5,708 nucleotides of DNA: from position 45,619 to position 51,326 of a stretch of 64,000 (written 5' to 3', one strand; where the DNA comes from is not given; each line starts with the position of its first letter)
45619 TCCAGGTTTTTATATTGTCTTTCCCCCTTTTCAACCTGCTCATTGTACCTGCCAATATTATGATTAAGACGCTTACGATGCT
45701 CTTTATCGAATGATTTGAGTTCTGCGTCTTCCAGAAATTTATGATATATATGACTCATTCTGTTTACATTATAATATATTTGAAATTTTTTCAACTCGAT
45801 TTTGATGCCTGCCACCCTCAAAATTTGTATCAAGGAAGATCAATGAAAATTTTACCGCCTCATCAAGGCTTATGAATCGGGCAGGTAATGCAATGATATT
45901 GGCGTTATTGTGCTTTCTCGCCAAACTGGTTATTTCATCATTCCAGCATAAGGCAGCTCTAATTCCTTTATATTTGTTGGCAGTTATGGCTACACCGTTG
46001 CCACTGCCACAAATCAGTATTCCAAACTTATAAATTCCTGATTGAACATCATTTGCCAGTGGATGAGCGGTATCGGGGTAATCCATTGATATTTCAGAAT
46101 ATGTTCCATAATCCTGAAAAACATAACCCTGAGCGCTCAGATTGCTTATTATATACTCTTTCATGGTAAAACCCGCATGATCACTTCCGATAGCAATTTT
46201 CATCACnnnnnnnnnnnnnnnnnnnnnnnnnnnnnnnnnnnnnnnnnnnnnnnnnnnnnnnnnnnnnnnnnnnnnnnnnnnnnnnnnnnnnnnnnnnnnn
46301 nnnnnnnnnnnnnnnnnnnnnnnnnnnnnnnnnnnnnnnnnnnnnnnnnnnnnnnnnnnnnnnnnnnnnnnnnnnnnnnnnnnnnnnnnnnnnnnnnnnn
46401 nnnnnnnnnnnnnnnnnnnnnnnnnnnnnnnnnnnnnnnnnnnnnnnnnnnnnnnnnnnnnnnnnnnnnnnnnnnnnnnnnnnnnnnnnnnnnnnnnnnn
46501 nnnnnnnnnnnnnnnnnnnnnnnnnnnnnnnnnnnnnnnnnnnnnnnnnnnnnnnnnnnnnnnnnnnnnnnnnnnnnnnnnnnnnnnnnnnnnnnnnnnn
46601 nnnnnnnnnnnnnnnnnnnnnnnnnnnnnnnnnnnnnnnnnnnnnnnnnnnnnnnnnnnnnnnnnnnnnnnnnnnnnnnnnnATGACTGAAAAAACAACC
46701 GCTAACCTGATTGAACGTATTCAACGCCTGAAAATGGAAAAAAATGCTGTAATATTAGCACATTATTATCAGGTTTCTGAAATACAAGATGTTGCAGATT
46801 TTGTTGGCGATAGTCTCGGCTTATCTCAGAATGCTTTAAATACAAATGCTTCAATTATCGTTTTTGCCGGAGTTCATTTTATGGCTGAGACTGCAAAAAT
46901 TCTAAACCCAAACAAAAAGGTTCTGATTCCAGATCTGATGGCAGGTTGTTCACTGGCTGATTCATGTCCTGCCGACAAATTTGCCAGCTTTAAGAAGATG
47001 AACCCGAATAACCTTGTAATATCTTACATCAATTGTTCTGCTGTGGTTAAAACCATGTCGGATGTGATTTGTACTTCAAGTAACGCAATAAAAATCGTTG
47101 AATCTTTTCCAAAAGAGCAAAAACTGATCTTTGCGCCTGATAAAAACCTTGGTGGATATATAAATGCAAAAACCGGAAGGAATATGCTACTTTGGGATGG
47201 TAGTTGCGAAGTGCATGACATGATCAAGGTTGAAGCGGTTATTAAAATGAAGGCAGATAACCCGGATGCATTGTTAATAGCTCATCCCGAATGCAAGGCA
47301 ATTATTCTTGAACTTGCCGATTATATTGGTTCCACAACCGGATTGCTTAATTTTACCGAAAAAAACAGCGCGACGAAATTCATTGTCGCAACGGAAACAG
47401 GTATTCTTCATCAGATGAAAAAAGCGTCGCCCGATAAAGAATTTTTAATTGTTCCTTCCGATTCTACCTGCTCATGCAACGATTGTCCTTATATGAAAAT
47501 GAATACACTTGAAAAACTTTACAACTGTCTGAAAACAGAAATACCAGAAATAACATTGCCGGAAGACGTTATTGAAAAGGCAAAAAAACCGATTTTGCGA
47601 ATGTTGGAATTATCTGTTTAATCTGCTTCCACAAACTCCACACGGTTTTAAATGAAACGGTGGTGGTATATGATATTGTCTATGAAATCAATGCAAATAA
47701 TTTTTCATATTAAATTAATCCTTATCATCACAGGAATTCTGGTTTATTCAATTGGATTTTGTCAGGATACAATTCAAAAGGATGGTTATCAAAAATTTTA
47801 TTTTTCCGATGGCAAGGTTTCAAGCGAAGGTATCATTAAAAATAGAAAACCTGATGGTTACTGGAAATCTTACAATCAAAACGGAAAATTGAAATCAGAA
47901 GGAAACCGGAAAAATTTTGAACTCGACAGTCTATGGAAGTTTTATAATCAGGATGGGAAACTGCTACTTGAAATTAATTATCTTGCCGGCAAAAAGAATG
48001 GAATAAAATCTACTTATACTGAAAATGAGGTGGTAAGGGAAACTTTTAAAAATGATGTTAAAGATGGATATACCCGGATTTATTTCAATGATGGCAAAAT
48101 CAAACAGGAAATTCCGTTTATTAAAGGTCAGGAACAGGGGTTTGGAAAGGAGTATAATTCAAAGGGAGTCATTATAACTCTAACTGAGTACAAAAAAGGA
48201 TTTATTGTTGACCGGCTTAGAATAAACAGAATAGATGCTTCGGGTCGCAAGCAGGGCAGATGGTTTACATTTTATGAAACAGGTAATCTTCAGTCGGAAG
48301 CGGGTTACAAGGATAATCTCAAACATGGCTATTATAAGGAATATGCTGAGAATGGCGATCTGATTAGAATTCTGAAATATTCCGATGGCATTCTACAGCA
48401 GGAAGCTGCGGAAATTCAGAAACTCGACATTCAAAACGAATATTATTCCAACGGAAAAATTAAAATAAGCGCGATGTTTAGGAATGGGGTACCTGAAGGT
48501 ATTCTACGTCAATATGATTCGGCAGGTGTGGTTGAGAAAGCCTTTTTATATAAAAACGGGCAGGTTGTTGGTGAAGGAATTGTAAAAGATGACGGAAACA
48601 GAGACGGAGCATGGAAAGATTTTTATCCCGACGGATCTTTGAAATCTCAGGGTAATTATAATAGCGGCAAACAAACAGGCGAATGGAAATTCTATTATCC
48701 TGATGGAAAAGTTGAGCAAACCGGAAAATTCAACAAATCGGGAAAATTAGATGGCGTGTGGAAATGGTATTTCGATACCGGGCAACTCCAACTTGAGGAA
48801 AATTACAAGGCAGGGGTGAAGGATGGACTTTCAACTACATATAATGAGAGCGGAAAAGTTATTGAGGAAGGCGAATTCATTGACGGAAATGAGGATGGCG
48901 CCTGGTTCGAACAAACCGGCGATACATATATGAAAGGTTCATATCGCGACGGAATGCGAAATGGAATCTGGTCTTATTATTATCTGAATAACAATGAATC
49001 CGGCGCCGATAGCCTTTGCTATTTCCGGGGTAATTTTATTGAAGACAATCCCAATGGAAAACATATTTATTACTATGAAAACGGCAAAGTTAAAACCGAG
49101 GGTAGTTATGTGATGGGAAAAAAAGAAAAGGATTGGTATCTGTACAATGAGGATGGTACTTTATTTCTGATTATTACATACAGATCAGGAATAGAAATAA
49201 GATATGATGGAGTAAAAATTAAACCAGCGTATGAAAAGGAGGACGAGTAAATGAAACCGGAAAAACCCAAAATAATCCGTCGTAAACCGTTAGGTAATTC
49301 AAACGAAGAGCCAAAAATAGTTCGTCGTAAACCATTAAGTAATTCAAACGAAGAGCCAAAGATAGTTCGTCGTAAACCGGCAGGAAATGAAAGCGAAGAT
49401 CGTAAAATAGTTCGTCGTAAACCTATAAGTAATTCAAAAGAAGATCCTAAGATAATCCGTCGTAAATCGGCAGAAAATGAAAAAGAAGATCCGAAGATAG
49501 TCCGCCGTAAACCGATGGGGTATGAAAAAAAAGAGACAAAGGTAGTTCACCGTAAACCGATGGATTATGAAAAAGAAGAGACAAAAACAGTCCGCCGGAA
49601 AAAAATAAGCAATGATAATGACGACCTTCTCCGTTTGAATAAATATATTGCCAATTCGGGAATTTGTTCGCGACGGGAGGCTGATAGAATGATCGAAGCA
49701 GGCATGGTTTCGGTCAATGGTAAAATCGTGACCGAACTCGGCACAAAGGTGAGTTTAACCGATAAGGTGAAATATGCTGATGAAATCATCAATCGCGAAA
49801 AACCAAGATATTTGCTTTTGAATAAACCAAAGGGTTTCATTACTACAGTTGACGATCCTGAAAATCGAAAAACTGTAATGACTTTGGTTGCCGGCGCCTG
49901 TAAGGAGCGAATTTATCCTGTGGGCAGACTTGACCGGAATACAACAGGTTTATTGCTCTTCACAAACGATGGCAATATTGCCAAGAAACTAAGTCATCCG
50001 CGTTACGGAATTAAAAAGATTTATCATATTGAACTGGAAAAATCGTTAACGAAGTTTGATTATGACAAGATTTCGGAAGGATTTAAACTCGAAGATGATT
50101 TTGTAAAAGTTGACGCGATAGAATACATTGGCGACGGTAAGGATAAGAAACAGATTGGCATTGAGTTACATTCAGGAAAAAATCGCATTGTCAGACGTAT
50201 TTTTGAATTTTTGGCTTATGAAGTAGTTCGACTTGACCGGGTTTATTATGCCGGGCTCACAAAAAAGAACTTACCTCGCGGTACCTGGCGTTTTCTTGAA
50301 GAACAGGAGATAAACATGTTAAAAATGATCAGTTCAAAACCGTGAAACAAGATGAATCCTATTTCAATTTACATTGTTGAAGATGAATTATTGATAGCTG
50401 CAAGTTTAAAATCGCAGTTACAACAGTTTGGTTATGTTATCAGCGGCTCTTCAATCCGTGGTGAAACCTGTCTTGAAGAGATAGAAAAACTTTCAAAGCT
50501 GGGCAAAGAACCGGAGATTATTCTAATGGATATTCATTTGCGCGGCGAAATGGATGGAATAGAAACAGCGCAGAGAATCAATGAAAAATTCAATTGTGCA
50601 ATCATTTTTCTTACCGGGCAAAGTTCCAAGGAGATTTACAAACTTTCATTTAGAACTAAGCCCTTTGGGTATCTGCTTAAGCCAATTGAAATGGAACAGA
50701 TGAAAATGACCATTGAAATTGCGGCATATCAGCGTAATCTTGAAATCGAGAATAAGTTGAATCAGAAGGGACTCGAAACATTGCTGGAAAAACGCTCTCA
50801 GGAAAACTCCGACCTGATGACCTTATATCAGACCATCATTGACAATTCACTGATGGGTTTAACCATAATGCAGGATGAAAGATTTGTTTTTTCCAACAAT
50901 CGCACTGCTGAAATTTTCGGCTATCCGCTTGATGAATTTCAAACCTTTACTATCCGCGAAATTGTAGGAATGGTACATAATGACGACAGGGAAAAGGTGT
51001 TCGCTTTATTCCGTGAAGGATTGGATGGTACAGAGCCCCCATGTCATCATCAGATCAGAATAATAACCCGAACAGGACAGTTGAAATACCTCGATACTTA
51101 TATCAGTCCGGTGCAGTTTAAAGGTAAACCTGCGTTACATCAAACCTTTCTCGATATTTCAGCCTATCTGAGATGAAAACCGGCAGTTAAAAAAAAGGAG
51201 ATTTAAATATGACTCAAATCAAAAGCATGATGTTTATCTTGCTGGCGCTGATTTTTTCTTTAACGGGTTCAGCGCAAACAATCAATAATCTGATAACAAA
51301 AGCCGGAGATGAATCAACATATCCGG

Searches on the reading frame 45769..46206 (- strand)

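Call 12: search_protein_families(library=pfam, proteins=[window:45769-46206:-], max_evalue=0.00001)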
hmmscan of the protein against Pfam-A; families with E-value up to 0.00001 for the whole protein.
window:45769-46206:- (145 aa): 1 family
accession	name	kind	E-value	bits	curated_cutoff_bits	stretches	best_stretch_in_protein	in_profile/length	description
PF02502.23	LacAB_rpiB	-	1.5e-54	184.2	24.7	1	4-141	1-138/138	Ribose/Galactose Isomerase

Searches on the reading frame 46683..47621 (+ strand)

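Call 12: search_protein_families(library=pfam, proteins=[window:46683-47621:+], max_evalue=0.00001)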
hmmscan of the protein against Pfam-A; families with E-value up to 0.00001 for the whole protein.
window:46683-47621:+ (312 aa): 1 family
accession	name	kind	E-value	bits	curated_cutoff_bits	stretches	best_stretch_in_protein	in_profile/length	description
PF02445.21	NadA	-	3.3e-121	404.4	27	1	11-309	1-295/295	Quinolinate synthetase A protein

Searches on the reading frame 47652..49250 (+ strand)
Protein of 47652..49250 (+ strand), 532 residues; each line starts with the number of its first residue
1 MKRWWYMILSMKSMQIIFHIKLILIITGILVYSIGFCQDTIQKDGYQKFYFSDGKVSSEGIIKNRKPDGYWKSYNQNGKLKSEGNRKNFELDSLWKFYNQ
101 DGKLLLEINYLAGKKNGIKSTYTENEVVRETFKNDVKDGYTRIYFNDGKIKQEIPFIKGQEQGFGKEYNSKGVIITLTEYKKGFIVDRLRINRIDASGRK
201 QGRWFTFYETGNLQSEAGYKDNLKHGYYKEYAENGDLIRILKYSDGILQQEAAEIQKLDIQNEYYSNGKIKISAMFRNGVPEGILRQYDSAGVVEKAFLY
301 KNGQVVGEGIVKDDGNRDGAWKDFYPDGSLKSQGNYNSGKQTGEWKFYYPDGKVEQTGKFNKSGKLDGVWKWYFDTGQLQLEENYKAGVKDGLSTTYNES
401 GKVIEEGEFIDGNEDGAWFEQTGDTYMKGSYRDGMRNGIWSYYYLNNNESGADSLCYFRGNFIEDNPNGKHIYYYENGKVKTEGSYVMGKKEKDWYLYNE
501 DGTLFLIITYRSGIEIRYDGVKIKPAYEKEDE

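Call 12: search_protein_families(library=pfam, proteins=[window:47652-49250:+], max_evalue=0.00001)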
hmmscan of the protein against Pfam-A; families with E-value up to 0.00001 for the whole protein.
window:47652-49250:+ (532 aa): 1 family
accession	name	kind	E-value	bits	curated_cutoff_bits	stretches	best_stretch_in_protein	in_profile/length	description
PF07661.19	MORN_2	-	8e-49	158.3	29.6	0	366-386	1-21/22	MORN repeat variant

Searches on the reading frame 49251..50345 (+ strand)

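Call 12: search_protein_families(library=pfam, proteins=[window:49251-50345:+], max_evalue=0.00001)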
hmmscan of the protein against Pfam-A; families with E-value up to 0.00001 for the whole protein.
window:49251-50345:+ (364 aa): 2 families
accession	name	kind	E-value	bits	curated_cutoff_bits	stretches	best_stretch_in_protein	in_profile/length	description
PF00849.27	PseudoU_synth_2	-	9e-23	81.6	26.8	1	187-319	2-151/152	RNA pseudouridylate synthase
PF01479.30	S4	-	1.5e-12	47.5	22.8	1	127-172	1-47/48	S4 domain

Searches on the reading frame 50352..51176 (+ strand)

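Call 12: search_protein_families(library=pfam, proteins=[window:50352-51176:+], max_evalue=0.00001)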
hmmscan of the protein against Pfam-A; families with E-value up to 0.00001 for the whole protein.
window:50352-51176:+ (274 aa): 2 families
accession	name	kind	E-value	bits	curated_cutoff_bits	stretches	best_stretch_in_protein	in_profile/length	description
PF00072.30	Response_reg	-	2.4e-15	57.1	30.2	1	6-121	1-110/111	Response regulator receiver domain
PF08447.18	PAS_3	-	8.7e-12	45.6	25.6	1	179-260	2-82/89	PAS fold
